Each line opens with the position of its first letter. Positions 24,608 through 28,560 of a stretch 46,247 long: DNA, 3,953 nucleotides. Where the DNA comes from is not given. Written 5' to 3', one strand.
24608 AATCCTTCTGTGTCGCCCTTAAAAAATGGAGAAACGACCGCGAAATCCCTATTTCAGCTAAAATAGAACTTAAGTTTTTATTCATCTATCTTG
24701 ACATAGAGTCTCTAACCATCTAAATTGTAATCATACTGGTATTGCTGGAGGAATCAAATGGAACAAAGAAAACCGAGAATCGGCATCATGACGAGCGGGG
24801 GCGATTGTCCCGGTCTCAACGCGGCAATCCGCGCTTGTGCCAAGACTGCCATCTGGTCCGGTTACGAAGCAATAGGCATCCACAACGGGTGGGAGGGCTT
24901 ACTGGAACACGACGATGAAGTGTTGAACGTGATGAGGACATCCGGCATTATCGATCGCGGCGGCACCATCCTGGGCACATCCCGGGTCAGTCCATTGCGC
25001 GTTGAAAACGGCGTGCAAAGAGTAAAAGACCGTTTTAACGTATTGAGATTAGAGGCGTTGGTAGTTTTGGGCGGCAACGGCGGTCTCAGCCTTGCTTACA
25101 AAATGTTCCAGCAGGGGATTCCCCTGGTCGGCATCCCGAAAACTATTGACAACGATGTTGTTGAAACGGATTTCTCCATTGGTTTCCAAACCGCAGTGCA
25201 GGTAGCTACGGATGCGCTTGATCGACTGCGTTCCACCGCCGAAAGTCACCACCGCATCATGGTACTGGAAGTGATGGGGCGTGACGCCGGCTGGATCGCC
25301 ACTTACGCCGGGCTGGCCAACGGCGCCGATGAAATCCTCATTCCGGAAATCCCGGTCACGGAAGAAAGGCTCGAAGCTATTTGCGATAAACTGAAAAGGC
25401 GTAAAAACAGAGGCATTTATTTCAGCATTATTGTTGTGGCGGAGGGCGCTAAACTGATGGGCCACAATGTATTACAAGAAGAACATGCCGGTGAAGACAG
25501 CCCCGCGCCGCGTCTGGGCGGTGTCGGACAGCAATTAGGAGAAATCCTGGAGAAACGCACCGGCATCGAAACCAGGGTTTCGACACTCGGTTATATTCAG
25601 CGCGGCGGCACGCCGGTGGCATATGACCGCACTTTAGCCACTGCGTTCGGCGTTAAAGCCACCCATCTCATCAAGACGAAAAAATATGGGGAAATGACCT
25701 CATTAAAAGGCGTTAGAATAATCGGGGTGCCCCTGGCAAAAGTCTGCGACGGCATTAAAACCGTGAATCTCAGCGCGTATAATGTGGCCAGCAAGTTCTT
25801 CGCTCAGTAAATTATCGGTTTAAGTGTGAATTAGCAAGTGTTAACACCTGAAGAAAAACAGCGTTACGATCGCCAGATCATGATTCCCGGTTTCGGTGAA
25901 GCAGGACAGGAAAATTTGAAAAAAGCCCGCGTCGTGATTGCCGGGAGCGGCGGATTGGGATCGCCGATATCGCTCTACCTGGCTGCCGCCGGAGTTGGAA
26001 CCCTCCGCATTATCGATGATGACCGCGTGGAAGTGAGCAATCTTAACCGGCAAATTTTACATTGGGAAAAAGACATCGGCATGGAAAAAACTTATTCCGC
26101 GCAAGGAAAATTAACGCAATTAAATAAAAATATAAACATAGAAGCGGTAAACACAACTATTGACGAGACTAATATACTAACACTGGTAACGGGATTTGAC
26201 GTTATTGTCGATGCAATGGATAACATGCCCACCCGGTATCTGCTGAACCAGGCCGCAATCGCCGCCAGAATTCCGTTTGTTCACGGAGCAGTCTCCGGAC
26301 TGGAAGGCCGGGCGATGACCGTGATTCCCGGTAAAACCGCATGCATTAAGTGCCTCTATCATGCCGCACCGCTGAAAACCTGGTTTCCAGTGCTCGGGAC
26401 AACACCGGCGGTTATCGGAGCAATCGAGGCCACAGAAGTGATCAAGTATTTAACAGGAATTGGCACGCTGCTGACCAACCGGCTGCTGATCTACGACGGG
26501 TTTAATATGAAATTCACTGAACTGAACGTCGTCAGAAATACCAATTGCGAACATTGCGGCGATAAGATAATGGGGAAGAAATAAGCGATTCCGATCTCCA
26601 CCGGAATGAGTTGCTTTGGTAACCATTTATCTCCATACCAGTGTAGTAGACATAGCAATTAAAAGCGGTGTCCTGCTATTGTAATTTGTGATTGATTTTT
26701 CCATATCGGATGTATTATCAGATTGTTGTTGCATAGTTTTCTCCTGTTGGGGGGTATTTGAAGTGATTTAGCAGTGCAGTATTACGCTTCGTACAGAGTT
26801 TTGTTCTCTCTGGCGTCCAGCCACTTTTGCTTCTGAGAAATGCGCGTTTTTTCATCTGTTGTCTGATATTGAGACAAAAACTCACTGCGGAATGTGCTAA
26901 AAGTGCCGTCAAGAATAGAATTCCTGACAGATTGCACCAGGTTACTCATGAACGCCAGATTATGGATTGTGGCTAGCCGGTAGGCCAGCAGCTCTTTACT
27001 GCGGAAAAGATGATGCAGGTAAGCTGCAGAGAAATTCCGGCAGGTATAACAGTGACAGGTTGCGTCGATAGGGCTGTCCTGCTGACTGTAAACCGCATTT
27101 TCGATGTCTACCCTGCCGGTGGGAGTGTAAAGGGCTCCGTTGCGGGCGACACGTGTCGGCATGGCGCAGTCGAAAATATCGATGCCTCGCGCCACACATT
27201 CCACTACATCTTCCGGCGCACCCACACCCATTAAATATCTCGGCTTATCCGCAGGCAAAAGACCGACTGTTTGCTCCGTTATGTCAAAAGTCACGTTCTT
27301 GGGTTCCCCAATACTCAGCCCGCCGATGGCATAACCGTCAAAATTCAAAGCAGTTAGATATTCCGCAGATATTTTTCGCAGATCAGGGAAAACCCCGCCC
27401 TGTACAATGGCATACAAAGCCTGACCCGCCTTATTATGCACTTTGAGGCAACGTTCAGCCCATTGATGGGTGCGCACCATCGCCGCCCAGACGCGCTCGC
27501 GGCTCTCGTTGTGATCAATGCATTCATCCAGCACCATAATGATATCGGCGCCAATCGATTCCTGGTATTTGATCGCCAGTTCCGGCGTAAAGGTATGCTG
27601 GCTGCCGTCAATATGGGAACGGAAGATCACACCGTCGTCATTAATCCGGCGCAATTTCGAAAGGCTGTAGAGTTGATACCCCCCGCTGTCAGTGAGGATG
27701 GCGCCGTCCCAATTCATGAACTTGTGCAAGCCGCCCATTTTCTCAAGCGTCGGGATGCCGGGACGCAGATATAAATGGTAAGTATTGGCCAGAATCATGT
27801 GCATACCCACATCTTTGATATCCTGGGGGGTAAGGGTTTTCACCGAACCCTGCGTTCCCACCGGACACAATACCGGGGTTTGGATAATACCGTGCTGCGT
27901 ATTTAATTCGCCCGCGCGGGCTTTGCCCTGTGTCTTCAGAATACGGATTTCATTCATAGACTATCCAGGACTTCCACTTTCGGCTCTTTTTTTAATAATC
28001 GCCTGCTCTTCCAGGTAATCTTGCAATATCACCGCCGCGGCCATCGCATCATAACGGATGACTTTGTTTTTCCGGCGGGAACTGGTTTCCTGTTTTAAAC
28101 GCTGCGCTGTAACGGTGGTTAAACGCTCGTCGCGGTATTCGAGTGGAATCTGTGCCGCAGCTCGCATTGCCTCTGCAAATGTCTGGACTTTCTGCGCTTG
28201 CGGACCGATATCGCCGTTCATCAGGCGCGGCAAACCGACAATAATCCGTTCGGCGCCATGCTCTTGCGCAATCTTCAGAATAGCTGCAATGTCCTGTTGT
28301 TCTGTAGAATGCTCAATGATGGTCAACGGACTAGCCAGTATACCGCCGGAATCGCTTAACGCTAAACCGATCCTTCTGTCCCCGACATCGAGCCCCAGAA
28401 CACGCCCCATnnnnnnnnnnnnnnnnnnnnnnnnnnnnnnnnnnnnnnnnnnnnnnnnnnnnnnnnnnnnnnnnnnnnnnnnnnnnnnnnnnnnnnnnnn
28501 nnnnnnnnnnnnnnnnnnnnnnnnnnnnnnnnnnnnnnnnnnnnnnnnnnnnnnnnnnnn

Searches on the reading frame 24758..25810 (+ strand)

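Call 25: search_protein_families(library=pfam, proteins=[window:24758-25810:+], max_evalue=0.00001)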
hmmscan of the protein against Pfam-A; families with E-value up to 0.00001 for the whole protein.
window:24758-25810:+ (350 aa): 1 family
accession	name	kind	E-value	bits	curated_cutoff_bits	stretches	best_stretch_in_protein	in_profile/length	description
PF00365.25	PFK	-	8.7e-103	343.9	30.9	1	7-305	1-277/277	Phosphofructokinase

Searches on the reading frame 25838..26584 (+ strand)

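Call 25: search_protein_families(library=pfam, proteins=[window:25838-26584:+], max_evalue=0.00001)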
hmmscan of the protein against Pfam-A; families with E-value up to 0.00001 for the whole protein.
window:25838-26584:+ (248 aa): 1 family
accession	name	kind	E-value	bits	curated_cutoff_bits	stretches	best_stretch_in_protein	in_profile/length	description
PF00899.27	ThiF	-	2.5e-75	253.1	28.1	1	10-238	1-237/238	ThiF family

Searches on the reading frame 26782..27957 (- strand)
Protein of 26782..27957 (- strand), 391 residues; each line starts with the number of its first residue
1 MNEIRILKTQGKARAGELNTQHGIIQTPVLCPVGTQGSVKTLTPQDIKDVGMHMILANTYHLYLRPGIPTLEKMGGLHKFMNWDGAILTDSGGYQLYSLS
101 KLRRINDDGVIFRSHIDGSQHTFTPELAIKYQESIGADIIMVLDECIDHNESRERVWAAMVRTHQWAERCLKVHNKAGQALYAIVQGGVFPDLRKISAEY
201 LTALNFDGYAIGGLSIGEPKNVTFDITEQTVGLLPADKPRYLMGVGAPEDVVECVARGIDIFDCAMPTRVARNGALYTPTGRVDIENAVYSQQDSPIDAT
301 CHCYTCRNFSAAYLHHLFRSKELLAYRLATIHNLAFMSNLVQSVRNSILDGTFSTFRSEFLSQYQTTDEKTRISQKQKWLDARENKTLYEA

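Call 25: search_protein_families(library=pfam, proteins=[window:26782-27957:-], max_evalue=0.00001)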
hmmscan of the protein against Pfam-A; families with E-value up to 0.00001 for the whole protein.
window:26782-27957:- (391 aa): 1 family
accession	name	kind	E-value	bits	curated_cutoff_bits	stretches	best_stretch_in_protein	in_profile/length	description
PF01702.25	TGT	-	5e-157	523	26.3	1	12-365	2-356/357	Queuine tRNA-ribosyltransferase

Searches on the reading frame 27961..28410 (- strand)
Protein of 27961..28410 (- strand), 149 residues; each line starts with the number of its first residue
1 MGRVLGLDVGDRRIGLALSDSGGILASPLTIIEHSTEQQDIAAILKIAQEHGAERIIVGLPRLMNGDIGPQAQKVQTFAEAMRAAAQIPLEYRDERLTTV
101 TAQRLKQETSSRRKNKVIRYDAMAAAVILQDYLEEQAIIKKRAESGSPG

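Call 25: search_protein_families(library=pfam, proteins=[window:27961-28410:-], max_evalue=0.00001)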
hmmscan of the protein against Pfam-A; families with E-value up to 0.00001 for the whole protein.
window:27961-28410:- (149 aa): 1 family
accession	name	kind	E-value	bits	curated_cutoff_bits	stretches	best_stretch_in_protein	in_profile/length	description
PF03652.20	RuvX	-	4e-40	137.7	29.2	1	3-134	2-133/134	Holliday junction resolvase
